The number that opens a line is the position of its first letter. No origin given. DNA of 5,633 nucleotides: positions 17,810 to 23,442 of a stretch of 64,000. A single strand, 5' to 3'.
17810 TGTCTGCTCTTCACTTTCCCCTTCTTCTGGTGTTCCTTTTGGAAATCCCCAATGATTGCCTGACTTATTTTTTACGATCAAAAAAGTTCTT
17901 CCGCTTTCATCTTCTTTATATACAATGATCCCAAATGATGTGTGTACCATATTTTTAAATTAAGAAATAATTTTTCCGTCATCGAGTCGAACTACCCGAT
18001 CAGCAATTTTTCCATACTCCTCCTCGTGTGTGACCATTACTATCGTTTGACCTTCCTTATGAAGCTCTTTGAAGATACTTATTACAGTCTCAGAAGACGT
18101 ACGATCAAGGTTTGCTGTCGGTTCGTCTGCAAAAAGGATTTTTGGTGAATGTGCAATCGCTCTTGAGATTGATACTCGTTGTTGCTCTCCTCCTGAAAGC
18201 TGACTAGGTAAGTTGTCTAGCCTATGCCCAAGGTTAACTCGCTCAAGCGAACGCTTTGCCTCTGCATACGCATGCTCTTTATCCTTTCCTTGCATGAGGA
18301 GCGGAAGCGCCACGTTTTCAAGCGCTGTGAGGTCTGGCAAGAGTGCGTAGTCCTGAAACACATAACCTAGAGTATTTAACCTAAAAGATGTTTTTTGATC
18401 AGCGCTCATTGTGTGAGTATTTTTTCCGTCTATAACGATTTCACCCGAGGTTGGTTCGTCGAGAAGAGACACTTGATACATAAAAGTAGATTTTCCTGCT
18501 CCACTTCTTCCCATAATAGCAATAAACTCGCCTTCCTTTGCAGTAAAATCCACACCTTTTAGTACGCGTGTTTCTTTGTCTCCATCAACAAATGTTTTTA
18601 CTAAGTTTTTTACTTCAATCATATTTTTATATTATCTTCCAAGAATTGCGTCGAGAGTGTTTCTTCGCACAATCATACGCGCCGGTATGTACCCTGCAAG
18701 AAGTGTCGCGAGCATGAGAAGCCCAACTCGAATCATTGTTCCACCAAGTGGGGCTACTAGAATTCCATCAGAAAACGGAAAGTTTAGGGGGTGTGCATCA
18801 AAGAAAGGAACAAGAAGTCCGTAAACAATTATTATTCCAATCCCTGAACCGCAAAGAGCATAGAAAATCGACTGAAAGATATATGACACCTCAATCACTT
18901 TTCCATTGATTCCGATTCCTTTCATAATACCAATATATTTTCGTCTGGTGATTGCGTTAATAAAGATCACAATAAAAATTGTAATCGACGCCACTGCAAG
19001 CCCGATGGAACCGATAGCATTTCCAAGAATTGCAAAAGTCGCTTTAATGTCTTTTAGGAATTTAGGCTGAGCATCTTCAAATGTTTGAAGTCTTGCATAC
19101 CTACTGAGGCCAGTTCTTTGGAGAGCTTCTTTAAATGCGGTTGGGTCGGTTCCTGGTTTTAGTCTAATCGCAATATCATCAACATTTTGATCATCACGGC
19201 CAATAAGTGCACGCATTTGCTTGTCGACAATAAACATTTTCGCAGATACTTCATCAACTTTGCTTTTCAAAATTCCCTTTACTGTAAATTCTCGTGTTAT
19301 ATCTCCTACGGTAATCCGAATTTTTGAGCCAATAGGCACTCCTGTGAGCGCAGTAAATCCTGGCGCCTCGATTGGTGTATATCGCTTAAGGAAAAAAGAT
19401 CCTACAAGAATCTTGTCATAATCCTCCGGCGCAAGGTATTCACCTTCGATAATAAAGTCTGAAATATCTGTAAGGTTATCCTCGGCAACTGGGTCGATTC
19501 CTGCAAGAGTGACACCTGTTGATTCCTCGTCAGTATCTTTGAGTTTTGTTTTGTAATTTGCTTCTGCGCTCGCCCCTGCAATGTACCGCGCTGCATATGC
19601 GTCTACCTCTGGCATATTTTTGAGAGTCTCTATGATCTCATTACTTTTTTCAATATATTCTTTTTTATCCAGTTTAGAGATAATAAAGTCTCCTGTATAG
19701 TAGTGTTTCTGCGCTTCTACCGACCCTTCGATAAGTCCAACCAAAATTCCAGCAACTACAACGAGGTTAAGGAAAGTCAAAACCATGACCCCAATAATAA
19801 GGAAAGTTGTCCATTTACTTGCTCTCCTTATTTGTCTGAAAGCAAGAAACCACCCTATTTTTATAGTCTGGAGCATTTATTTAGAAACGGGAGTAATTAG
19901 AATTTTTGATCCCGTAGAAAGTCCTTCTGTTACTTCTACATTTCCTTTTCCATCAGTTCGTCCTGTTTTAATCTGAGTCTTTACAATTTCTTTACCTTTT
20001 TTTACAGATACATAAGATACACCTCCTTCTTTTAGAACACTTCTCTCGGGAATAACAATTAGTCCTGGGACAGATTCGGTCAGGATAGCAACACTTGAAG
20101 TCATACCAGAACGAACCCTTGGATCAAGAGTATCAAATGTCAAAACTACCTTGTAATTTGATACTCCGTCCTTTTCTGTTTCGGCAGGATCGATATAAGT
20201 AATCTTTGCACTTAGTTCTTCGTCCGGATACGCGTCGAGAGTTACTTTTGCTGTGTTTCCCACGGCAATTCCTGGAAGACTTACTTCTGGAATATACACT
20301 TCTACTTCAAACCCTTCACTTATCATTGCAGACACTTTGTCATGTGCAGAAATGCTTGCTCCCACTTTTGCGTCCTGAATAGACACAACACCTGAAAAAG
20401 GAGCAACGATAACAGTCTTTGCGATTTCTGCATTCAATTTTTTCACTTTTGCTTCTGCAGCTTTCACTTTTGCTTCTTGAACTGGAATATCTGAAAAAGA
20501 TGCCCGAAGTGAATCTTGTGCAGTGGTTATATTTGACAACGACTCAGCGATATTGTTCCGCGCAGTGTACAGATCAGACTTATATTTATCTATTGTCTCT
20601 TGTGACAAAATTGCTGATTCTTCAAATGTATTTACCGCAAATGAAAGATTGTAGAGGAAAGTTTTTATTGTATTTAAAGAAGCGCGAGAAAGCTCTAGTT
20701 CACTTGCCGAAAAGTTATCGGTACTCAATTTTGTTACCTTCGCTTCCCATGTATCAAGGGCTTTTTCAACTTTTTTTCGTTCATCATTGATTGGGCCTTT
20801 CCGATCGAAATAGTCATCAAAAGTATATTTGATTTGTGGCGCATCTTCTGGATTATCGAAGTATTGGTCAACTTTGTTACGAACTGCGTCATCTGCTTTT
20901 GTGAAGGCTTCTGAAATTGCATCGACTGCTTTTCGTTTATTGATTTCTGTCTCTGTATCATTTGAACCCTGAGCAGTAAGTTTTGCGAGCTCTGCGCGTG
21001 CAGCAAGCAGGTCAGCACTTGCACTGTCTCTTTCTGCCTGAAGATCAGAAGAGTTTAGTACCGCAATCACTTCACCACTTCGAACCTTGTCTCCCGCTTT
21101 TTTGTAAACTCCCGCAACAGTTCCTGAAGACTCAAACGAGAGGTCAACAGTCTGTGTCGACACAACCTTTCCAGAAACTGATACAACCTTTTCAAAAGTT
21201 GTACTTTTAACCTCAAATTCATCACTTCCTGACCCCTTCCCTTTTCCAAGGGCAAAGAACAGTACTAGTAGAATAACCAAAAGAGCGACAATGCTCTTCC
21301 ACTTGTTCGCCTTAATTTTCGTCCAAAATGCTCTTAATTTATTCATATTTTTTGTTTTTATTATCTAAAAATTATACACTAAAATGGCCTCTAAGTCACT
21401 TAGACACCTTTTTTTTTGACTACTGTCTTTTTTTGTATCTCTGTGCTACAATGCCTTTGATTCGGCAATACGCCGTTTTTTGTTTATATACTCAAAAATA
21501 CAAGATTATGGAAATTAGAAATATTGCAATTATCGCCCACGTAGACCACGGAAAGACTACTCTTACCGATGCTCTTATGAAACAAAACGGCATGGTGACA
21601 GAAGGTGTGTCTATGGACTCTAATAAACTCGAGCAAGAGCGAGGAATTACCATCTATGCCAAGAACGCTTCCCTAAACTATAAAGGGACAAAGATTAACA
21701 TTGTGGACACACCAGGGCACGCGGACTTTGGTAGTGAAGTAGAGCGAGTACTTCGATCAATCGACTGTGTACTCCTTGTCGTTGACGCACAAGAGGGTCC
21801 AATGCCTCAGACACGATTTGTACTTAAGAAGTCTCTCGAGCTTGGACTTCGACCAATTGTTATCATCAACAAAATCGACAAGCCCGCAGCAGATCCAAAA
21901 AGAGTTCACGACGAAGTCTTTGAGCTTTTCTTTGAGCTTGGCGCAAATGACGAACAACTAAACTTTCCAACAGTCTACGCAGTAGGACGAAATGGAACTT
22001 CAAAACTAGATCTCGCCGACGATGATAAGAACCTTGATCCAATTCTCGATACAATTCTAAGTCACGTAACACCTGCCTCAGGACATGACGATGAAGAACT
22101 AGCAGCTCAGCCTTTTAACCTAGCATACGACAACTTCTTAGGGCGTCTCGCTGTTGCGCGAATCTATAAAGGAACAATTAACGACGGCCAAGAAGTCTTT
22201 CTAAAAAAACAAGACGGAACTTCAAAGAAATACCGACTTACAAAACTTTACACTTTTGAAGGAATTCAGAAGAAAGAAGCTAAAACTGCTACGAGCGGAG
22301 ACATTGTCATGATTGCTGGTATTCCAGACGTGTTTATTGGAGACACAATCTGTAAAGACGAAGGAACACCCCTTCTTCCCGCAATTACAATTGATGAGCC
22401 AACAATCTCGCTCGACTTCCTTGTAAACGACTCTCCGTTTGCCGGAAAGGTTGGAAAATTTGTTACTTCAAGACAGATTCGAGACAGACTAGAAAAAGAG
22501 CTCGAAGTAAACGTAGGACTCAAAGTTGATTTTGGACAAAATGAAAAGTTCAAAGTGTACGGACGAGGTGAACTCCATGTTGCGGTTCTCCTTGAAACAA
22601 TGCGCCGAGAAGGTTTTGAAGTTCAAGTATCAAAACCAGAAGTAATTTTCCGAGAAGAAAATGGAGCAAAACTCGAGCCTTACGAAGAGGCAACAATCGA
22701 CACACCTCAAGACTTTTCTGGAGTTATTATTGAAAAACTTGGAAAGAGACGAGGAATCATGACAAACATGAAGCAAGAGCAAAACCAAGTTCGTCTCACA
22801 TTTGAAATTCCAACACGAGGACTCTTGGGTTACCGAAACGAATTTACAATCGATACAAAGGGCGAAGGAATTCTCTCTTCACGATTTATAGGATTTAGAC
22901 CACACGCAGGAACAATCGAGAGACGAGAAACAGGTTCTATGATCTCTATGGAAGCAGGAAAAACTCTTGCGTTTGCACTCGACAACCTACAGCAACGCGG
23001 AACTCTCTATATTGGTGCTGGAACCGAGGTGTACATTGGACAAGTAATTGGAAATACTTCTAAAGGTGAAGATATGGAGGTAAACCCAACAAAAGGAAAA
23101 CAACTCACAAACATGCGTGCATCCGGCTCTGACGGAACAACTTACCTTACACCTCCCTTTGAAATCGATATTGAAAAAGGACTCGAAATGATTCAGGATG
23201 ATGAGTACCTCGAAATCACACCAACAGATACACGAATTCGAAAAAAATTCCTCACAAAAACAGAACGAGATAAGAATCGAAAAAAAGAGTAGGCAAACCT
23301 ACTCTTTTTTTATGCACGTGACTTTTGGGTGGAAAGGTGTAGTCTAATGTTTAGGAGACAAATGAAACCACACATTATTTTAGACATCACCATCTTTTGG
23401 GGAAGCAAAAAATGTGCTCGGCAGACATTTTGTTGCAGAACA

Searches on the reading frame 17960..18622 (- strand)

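Call 65: search_protein_families(library=pfam, proteins=[window:17960-18622:-], max_evalue=0.0001)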
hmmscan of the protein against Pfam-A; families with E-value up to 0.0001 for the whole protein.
window:17960-18622:- (220 aa): 2 families
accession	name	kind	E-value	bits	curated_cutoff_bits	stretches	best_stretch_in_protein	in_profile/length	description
PF00005.33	ABC_tran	-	6.4e-34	117.9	25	1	21-170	1-137/137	ABC transporter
PF02463.25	SMC_N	-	4.3e-08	33.3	40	1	31-213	24-211/220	RecF/RecN/SMC N terminal domain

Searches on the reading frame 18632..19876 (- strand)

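Call 65: search_protein_families(library=pfam, proteins=[window:18632-19876:-], max_evalue=0.0001)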
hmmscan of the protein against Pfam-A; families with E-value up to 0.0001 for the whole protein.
window:18632-19876:- (414 aa): 2 families
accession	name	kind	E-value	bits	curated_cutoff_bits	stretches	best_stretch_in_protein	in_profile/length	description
PF12704.14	MacB_PCD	-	5.5e-11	43.6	27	1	38-254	15-206/207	MacB-like periplasmic core domain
PF02687.27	FtsX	-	5e-09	36.7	25.5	1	287-406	2-119/120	FtsX-like permease C-terminal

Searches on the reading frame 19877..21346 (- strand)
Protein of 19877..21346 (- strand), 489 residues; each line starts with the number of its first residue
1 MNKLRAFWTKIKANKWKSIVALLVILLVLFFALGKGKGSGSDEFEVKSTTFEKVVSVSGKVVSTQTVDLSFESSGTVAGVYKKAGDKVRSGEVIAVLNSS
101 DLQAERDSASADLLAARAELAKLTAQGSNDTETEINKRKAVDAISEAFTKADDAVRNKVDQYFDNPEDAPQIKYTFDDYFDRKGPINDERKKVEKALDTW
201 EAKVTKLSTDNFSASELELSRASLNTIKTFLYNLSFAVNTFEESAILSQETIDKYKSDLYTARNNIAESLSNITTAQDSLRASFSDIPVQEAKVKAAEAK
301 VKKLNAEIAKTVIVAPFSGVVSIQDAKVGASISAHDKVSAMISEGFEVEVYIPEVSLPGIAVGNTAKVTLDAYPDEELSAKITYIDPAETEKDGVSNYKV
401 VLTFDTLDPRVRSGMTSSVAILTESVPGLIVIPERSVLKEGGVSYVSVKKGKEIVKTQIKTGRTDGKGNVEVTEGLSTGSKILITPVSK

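Call 65: search_protein_families(library=pfam, proteins=[window:19877-21346:-], max_evalue=0.0001)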
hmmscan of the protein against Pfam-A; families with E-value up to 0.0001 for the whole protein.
window:19877-21346:- (489 aa): 2 families
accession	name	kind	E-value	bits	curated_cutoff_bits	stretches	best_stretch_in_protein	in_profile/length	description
PF13437.12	HlyD_3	-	8.6e-15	55.8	22.2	1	312-404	1-93/106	HlyD family secretion protein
PF16576.10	HlyD_D23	-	7.3e-13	48.7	30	1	289-388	86-187/214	Barrel-sandwich domain of CusB or HlyD membrane-fusion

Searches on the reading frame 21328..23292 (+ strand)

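Call 65: search_protein_families(library=pfam, proteins=[window:21328-23292:+], max_evalue=0.0001)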
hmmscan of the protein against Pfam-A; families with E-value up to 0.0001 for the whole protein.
window:21328-23292:+ (654 aa): 7 families
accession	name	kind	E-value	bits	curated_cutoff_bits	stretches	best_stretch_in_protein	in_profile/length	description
PF00009.33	GTP_EFTU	-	5.3e-53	179.8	26.5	1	62-247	2-186/188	Elongation factor Tu GTP binding domain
PF21018.2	BipA_C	-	1.3e-39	134.8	23.8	1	535-643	1-109/110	TypA/BipA C-terminal domain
PF00679.30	EFG_C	-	1.4e-22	80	27.9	1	449-531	3-86/89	Elongation factor G C-terminus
PF03144.31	GTP_EFTU_D2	-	9.1e-12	45.7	30.3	1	272-342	1-73/73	Elongation factor Tu domain 2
PF22042.2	EF-G_D2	-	1.8e-11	44.4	27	1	263-343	7-83/84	Elongation factor G domain 2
PF01926.29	MMR_HSR1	-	1.6e-08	35.1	21.9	1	66-182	2-113/113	50S ribosome-binding GTPase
PF02421.24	FeoB_N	-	4.8e-05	23.4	27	0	66-193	3-125/156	Ferrous iron transport protein B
